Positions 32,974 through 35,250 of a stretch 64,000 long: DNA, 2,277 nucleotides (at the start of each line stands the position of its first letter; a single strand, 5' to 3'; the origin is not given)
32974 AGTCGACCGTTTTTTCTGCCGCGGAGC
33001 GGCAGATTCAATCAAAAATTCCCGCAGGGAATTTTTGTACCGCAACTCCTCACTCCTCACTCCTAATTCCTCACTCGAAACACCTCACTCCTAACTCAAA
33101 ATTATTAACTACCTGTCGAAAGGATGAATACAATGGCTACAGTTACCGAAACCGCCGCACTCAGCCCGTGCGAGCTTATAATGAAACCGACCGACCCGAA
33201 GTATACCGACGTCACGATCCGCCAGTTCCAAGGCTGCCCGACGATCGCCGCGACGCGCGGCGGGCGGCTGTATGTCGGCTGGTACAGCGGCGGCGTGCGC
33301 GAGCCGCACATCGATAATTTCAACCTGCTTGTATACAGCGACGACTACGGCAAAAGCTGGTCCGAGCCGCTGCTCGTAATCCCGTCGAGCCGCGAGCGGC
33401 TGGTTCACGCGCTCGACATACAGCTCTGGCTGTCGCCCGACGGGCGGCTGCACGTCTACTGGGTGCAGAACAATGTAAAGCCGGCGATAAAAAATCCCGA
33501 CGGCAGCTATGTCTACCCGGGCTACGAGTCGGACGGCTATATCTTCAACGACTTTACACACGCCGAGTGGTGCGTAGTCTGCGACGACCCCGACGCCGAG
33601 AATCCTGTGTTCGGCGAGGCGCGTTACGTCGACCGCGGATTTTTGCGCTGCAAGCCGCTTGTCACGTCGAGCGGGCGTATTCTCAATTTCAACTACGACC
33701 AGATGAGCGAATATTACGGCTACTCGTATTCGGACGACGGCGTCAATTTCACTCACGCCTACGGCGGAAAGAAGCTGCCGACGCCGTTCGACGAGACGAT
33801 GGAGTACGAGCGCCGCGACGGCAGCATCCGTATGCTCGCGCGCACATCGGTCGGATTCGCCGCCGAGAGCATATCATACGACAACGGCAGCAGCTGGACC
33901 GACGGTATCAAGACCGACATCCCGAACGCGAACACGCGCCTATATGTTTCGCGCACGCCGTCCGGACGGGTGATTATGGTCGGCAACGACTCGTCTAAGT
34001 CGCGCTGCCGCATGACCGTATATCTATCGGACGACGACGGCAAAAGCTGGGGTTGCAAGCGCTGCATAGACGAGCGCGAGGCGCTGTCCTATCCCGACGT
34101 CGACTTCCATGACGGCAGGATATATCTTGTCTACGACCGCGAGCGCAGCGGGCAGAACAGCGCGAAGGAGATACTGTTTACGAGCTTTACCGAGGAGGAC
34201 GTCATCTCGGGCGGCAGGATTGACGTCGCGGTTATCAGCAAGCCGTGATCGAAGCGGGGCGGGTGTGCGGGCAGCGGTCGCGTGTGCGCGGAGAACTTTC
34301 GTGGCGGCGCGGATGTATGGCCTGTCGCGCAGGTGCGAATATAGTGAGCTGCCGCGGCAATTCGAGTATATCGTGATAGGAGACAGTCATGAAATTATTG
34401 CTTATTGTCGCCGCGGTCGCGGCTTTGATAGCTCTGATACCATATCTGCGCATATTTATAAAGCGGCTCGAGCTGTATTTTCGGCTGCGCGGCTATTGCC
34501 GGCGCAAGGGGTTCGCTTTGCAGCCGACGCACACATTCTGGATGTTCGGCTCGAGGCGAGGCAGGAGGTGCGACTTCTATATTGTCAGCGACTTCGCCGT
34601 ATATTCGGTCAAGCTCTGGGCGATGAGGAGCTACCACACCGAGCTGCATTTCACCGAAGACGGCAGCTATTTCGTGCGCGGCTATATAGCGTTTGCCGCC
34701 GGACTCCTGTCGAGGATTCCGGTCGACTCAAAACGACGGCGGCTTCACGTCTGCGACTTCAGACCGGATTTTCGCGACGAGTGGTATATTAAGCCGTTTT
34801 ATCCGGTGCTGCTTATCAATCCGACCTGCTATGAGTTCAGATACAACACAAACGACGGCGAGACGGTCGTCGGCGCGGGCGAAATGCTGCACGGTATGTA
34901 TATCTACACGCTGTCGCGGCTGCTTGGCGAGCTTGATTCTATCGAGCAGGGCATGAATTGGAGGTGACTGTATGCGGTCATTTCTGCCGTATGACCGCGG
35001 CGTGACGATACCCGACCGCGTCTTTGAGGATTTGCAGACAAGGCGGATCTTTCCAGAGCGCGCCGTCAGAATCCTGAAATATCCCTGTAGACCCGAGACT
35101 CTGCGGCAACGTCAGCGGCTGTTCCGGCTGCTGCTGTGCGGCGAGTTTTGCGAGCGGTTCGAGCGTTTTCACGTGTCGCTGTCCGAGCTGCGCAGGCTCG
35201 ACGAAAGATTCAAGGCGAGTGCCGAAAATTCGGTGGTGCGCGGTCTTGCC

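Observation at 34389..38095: Translationally coupled operon of a small membrane protein plus two complementary-degenerate MutS-domain-V ATPases lacking mismatch-recognition and nuclease domains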

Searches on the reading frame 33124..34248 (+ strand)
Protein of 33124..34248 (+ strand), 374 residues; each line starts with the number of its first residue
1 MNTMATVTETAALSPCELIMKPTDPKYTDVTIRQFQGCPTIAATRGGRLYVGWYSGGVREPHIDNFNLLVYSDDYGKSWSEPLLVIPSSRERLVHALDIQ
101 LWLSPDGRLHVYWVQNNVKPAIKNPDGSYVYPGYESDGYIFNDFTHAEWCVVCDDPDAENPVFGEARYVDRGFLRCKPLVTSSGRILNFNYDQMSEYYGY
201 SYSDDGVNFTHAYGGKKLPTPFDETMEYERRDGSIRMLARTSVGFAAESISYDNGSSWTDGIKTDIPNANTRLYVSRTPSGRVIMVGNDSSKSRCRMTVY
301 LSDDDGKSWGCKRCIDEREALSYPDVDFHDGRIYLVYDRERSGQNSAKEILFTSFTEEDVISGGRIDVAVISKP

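Call 49: search_protein_families(library=pfam, proteins=[window:33124-34248:+], max_evalue=0.001)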
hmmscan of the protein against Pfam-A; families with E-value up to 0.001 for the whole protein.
window:33124-34248:+ (374 aa): 3 families
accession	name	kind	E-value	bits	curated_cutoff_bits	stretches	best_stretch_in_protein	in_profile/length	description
PF13088.12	BNR_2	-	4.1e-19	69.4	31.4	1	47-326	1-267/277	BNR repeat-like domain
PF15902.12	Sortilin-Vps10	-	2.7e-05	23.6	33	1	250-342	49-141/446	Sortilin, neurotensin receptor 3,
PF24316.1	Tli3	-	0.00049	20.9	27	0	261-317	38-109/129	T6SS Tli3 immunity protein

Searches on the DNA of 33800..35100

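Call 63: search_rna_families(source=window, start=33800, end=35100, threshold=evalue, max_evalue=10)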
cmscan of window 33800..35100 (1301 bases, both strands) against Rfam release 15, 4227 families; matches with E-value up to 10: 1.
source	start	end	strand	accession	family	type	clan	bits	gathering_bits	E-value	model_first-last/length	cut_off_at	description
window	33844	33956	+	RF02571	Mcr7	Gene; sRNA;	-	12.7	380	2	1-351/351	no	mcr7 sRNA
